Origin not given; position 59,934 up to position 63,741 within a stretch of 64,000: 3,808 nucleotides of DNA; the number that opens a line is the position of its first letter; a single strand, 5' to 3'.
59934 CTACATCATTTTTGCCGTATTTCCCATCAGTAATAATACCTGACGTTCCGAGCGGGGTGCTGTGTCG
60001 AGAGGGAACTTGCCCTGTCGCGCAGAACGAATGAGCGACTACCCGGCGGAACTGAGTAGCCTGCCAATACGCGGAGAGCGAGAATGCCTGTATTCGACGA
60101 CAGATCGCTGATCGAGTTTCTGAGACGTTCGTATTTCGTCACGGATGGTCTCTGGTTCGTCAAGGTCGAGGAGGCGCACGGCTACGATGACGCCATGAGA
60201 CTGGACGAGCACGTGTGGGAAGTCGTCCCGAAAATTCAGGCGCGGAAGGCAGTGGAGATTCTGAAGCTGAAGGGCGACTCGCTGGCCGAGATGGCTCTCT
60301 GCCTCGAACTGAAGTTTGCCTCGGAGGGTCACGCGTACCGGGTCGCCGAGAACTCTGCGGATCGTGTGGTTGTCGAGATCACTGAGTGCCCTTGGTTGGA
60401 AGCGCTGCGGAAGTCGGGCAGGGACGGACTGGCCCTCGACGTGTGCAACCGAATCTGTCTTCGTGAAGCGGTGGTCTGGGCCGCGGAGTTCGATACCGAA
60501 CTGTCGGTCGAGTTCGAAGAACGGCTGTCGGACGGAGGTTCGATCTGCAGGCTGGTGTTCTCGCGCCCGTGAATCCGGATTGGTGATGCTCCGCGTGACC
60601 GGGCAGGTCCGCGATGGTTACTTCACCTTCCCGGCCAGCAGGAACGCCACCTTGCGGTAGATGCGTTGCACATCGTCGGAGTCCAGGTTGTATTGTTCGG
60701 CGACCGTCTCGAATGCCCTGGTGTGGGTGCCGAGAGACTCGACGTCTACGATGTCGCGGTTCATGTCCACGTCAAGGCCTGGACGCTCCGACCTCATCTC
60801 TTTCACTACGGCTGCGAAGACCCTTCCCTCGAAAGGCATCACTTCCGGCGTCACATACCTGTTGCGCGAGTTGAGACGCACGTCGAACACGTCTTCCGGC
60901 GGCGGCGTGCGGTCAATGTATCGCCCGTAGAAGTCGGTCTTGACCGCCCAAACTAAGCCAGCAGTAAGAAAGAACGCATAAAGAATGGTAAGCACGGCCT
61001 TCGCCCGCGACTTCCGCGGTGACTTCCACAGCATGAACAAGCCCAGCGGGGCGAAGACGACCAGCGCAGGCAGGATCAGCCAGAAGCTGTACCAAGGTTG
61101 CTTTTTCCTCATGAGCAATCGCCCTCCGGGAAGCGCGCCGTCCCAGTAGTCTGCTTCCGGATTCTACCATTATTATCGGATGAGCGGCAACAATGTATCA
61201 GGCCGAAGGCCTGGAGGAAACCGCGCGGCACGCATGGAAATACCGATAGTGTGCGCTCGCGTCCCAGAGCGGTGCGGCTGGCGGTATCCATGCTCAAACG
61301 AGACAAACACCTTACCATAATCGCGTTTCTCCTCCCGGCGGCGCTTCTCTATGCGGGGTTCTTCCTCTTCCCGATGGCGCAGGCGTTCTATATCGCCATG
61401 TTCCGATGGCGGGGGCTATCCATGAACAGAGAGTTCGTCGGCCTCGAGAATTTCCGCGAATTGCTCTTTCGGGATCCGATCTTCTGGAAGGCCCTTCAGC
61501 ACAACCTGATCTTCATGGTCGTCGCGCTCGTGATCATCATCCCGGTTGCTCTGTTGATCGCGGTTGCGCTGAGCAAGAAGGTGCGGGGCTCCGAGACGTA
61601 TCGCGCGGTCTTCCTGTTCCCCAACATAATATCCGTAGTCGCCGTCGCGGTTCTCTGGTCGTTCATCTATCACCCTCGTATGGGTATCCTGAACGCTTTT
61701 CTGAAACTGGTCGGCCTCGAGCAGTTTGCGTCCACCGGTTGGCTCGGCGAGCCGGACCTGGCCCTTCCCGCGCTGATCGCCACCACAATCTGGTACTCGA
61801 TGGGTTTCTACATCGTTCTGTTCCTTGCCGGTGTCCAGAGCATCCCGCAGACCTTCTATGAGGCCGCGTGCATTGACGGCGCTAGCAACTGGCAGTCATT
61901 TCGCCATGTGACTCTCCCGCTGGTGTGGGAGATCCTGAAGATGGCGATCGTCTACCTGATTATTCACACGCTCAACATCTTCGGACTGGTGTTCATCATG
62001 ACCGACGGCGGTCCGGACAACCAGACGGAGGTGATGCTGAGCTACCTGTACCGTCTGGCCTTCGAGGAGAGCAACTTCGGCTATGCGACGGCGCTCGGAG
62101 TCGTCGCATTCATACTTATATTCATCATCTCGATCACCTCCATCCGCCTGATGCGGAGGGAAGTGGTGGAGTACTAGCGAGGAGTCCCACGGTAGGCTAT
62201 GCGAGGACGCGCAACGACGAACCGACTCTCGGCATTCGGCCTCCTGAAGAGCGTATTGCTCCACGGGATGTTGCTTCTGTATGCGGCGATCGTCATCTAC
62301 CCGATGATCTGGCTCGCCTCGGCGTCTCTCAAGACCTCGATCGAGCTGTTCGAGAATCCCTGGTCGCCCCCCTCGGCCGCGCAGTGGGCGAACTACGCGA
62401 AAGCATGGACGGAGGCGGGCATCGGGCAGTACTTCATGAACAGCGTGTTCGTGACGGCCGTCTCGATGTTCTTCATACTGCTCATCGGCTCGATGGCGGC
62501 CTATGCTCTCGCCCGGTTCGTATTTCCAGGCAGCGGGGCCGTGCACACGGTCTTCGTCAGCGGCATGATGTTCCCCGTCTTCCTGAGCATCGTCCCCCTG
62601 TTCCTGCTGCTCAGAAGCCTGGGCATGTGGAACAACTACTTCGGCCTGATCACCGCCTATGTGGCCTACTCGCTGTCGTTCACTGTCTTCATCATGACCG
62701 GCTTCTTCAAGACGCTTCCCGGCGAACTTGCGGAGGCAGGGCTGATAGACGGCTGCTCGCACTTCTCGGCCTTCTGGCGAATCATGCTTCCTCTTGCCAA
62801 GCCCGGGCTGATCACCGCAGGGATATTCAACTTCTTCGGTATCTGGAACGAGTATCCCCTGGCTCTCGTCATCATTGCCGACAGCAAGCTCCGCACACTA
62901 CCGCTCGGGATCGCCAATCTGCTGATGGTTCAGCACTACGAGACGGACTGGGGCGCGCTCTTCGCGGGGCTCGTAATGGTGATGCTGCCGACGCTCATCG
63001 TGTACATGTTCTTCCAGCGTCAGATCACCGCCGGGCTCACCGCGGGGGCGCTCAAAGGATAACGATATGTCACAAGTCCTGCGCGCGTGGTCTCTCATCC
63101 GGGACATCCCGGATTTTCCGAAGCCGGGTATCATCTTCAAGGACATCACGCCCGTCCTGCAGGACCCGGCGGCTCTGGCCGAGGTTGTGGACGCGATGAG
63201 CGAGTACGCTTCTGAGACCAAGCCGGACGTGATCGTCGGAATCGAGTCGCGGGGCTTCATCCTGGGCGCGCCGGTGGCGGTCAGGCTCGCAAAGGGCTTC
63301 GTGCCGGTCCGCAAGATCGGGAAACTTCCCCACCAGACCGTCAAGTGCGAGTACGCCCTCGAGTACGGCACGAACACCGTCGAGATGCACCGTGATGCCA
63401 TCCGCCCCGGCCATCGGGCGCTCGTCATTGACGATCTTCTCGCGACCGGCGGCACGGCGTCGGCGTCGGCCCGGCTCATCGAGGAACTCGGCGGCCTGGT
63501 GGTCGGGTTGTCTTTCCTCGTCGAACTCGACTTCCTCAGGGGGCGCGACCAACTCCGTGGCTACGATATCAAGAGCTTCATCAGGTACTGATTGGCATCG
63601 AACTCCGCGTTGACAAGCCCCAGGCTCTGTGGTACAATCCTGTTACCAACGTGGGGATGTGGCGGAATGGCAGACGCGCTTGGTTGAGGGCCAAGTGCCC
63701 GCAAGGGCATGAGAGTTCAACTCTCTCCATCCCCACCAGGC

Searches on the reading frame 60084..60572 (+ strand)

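Call 22: search_protein_families(library=pfam, proteins=[window:60084-60572:+], max_evalue=0.001)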
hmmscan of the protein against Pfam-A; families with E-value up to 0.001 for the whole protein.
window:60084-60572:+ (162 aa): 2 families
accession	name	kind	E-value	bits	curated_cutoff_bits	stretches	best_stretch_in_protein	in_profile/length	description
PF19620.4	DUF6125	-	2.4e-12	47.6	27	1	13-141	15-141/164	Family of unknown function (DUF6125)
PF14196.11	ATC_hydrolase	-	7.9e-07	30.4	28.1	1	50-158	38-144/145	L-2-amino-thiazoline-4-carboxylic acid hydrolase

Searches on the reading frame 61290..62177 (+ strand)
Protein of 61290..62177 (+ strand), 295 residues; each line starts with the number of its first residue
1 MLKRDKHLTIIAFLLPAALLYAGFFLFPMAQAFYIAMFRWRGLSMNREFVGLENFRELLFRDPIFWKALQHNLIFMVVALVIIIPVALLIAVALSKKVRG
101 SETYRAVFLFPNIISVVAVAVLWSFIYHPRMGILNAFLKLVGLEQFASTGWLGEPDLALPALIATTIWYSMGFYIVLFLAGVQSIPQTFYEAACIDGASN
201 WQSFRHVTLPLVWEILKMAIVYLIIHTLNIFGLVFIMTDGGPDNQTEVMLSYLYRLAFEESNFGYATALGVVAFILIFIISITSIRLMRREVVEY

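Call 22: search_protein_families(library=pfam, proteins=[window:61290-62177:+], max_evalue=0.001)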
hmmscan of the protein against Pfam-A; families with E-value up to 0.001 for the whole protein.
window:61290-62177:+ (295 aa): 1 family
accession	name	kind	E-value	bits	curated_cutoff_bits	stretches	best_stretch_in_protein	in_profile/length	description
PF00528.27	BPD_transp_1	-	8.9e-15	55.3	26.4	1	84-286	2-172/184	Binding-protein-dependent transport system inner membrane component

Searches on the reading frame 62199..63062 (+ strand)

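Call 22: search_protein_families(library=pfam, proteins=[window:62199-63062:+], max_evalue=0.001)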
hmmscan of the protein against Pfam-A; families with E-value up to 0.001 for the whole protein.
window:62199-63062:+ (287 aa): 1 family
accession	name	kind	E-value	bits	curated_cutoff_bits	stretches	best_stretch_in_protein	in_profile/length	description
PF00528.27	BPD_transp_1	-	6.8e-18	65.5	26.4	1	94-275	2-177/184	Binding-protein-dependent transport system inner membrane component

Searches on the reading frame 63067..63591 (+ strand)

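Call 22: search_protein_families(library=pfam, proteins=[window:63067-63591:+], max_evalue=0.001)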
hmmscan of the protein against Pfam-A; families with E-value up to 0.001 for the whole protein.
window:63067-63591:+ (174 aa): 1 family
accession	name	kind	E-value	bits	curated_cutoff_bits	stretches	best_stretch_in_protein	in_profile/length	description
PF00156.33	Pribosyltran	-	8.2e-15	54.9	26.3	1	30-152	5-124/158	Phosphoribosyl transferase domain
